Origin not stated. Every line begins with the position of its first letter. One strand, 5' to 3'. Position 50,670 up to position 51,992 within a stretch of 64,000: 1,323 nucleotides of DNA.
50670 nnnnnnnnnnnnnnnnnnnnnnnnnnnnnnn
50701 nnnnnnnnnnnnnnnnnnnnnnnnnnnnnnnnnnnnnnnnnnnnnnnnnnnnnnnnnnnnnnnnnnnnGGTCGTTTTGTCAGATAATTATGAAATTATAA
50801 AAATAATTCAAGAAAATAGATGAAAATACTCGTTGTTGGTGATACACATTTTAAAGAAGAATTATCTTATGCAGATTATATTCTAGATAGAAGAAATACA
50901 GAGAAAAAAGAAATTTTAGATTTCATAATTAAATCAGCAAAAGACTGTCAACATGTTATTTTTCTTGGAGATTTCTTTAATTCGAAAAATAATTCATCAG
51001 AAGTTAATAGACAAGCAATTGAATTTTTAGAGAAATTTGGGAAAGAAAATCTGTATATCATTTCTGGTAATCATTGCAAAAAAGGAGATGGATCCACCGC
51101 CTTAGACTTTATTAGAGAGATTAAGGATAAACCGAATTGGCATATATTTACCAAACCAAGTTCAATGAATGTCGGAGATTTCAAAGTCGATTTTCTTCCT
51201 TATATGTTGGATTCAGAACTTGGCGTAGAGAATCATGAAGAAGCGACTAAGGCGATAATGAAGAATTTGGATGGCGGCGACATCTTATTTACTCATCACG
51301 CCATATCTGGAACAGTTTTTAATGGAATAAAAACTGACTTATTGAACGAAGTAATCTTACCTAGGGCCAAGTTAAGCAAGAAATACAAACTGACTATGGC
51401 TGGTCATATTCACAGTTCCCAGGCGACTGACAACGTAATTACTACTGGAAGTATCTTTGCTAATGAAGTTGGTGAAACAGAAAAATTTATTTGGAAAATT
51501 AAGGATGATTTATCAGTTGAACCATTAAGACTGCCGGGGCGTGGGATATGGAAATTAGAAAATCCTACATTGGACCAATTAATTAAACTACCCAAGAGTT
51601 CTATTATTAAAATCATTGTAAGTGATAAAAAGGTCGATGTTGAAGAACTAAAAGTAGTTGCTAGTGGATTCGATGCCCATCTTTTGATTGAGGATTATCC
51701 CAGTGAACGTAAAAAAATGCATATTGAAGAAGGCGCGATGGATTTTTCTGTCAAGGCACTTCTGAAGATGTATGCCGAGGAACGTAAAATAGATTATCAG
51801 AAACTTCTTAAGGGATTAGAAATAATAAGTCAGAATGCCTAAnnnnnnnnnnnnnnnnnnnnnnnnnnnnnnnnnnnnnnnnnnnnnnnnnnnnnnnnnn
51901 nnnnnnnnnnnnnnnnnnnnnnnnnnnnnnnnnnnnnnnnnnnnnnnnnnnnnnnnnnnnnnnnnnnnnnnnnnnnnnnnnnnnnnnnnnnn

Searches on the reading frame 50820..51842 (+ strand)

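Call 100: search_protein_families(library=pfam, proteins=[window:50820-51842:+], max_evalue=0.001)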
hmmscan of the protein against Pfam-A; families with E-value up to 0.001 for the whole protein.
window:50820-51842:+ (340 aa): 2 families
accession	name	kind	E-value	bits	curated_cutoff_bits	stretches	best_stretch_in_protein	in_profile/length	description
PF00149.33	Metallophos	-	1e-10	42.8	21.5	1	1-199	1-190/191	Calcineurin-like phosphoesterase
PF12850.12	Metallophos_2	-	8.1e-10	39.4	27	1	1-215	1-138/154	Calcineurin-like phosphoesterase superfamily domain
